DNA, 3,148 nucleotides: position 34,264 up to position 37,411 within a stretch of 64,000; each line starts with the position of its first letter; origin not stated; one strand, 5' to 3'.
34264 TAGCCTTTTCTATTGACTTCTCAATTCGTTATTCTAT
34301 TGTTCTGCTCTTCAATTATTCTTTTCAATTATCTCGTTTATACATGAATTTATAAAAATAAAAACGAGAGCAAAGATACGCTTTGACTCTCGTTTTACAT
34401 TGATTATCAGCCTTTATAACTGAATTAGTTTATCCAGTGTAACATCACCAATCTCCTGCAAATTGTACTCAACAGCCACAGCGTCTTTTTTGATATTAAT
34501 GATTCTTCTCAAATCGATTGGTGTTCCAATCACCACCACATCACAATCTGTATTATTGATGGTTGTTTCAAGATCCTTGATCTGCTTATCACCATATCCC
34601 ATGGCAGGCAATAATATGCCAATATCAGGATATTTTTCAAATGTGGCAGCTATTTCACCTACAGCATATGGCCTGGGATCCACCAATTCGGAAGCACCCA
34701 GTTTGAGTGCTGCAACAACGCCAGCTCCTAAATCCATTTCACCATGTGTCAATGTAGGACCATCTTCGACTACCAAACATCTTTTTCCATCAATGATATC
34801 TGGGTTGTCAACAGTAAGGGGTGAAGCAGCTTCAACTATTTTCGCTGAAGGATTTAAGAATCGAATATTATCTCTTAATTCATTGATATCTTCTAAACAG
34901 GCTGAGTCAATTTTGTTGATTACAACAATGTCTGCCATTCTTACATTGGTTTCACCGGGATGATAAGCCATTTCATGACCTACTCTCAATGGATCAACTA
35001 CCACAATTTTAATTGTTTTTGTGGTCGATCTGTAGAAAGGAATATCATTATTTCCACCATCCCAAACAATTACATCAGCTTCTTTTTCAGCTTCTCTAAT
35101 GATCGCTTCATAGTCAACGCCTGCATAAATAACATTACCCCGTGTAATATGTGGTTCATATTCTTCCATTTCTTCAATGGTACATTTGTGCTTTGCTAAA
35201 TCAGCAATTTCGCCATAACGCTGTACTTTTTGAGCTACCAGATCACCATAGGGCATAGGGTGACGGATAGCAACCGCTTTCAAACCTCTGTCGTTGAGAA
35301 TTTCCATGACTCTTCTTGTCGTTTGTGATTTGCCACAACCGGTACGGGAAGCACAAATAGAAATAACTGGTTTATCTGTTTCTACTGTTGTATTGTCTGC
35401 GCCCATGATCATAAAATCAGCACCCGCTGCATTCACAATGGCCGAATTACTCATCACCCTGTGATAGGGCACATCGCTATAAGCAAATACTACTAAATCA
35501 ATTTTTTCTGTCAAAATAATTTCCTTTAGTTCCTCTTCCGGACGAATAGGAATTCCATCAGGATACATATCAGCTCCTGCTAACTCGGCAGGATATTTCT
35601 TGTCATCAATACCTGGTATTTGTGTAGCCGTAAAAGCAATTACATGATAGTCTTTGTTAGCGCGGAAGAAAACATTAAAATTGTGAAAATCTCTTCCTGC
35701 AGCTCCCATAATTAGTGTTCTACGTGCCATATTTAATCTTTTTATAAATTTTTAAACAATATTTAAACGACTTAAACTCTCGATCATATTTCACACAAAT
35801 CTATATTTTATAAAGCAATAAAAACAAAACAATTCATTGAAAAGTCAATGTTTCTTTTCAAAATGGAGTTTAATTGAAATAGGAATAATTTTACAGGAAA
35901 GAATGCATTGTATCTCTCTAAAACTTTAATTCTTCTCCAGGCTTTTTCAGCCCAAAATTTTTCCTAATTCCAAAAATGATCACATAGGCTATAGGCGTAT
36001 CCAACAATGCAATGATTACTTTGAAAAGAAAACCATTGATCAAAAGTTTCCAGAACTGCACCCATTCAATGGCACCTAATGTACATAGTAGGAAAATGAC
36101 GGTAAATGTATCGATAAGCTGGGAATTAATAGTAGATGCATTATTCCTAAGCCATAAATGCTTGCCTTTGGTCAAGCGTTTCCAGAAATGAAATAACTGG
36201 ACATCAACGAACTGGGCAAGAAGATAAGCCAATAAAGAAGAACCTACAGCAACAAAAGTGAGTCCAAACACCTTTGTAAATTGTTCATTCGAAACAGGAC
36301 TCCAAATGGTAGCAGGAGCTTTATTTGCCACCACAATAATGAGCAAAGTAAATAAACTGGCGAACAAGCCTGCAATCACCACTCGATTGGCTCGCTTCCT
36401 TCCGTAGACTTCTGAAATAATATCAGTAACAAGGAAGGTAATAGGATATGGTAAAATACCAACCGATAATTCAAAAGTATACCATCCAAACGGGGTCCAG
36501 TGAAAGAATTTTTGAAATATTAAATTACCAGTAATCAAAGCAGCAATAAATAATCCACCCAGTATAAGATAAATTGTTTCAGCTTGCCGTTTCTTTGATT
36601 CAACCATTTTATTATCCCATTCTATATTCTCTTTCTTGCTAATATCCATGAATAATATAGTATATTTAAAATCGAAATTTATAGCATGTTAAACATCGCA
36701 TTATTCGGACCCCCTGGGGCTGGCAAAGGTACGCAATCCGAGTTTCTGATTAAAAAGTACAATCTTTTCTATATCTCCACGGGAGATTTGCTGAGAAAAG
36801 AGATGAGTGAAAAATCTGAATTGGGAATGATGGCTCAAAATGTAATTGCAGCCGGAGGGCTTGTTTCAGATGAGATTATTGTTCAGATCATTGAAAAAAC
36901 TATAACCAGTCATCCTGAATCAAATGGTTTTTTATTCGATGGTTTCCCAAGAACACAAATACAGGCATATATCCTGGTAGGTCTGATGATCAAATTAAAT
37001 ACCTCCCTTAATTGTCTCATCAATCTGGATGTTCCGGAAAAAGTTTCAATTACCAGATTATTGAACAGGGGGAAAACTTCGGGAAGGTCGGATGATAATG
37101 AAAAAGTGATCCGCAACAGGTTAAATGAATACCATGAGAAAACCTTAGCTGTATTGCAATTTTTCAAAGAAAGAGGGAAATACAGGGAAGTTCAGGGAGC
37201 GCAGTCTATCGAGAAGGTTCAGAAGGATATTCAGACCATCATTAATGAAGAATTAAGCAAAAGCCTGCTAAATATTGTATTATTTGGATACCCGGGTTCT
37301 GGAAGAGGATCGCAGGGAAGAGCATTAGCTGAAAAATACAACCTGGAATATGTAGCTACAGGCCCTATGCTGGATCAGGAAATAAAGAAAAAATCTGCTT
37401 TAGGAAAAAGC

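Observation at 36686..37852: Adenylate kinase fused to a second, catalytically degenerate adenylate-kinase-like domain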

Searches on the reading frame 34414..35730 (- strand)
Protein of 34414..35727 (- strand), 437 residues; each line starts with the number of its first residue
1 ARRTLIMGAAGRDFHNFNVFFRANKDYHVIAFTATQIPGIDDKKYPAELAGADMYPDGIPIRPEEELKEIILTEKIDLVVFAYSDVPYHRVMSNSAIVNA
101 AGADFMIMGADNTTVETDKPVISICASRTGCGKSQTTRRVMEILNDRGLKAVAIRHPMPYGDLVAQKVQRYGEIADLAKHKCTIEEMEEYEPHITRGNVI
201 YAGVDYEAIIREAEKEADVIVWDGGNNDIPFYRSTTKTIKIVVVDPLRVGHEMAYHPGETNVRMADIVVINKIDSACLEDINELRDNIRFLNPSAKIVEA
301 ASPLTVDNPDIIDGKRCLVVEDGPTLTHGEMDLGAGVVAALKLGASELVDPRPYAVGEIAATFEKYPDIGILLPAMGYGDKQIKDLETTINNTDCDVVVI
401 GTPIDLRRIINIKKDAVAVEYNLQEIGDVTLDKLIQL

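Call 52: search_protein_families(library=pfam, proteins=[window:34414-35727:-], max_evalue=0.00001)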
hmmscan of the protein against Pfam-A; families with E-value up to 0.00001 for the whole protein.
window:34414-35727:- (437 aa): 0 families

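Call 65: search_protein_families(library=ncbifam, proteins=[window:34414-35727:-], max_evalue=0.001)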
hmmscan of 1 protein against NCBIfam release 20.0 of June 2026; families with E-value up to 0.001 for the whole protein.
window:34414-35727:- (437 aa): 0 families

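Call 66: search_solved_structures(query=window:34417-35730:-, max_evalue=0.01)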
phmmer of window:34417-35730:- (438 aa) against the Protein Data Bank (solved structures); distinct sequences matched with E-value up to 0.01: 4.
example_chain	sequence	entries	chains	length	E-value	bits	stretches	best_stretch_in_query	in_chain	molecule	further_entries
5llb_C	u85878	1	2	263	0.0078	18.3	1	115-159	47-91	Polyphosphate kinase 2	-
4yeg_A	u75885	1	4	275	0.008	18.2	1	114-159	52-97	Polyphosphate kinase 2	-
5ll0_A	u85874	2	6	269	0.008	18.2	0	115-159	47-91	Polyphosphate kinase 2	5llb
5llf_A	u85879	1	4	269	0.0081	18.2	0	115-159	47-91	Polyphosphate kinase 2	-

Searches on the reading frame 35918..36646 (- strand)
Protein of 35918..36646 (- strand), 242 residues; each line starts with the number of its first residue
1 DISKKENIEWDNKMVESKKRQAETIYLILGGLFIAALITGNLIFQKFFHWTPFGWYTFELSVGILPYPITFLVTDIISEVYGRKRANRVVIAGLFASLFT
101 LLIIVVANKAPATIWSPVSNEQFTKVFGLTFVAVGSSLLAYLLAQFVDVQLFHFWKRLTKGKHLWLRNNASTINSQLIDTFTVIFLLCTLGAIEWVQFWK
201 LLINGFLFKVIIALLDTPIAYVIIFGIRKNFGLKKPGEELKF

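Call 52: search_protein_families(library=pfam, proteins=[window:35918-36646:-], max_evalue=0.00001)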
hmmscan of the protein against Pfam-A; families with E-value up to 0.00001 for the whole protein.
window:35918-36646:- (242 aa): 1 family
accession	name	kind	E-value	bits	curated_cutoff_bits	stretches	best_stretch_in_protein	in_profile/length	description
PF02592.20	Vut_1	-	3.6e-49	167.4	27.2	1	62-223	2-152/152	Putative vitamin uptake transporter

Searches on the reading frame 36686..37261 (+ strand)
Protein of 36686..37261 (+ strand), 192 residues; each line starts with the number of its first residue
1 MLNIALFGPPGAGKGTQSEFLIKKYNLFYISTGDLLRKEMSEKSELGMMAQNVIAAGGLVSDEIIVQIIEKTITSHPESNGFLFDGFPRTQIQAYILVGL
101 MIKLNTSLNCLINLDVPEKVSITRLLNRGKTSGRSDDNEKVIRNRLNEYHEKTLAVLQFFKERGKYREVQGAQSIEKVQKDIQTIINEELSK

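Call 4: search_protein_families(library=ncbifam, proteins=[window:36686-37261:+], max_evalue=0.01)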
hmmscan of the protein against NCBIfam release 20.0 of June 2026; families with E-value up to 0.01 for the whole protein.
window:36686-37261:+ (192 aa): 26 families (the best 25 are shown)
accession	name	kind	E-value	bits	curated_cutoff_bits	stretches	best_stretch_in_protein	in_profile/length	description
NF001381.0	PRK00279.1-3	equivalog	3.5e-63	212.8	187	1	3-188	2-187/188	adenylate kinase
TIGR01351.1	adk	subfamily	3.2e-54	183.8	168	2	4-128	2-127/212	adenylate kinase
NF002700.0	PRK02496.1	equivalog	8.6e-53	178.7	262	1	2-187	2-183/184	adenylate kinase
NF001380.0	PRK00279.1-2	equivalog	1.1e-51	175.2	251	2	2-128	1-127/216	adenylate kinase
NF011105.0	PRK14532.1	equivalog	2.3e-51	174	162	1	2-188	1-187/189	adenylate kinase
NF011101.0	PRK14528.1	equivalog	8.6e-51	172.3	195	1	1-184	1-184/187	adenylate kinase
NF011104.0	PRK14531.1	equivalog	2.6e-49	167.4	160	1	6-186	7-182/183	adenylate kinase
NF011100.0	PRK14527.1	equivalog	3.4e-49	167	154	1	5-185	10-189/191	adenylate kinase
TIGR01359.1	UMP_CMP_kin_fam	subfamily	2.1e-47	161.4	207.6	1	6-186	4-184/185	UMP-CMP kinase family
NF001379.0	PRK00279.1-1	equivalog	3.2e-45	154.1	268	2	3-133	2-130/216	adenylate kinase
NF010381.0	PRK13808.1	equivalog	1.1e-40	140.1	426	1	4-186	3-191/335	adenylate kinase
TIGR01360.1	aden_kin_iso1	equivalog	7.6e-40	136.6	284.1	1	5-186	7-185/188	adenylate kinase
NF001385.0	PRK00279.2-3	equivalog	5.2e-34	117.7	315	2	6-128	9-130/213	adenylate kinase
NF001382.0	PRK00279.1-4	equivalog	3.1e-33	115.1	334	2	3-128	2-128/212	adenylate kinase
NF001384.0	PRK00279.2-2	equivalog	1.4e-32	113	152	1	6-189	7-189/191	adenylate kinase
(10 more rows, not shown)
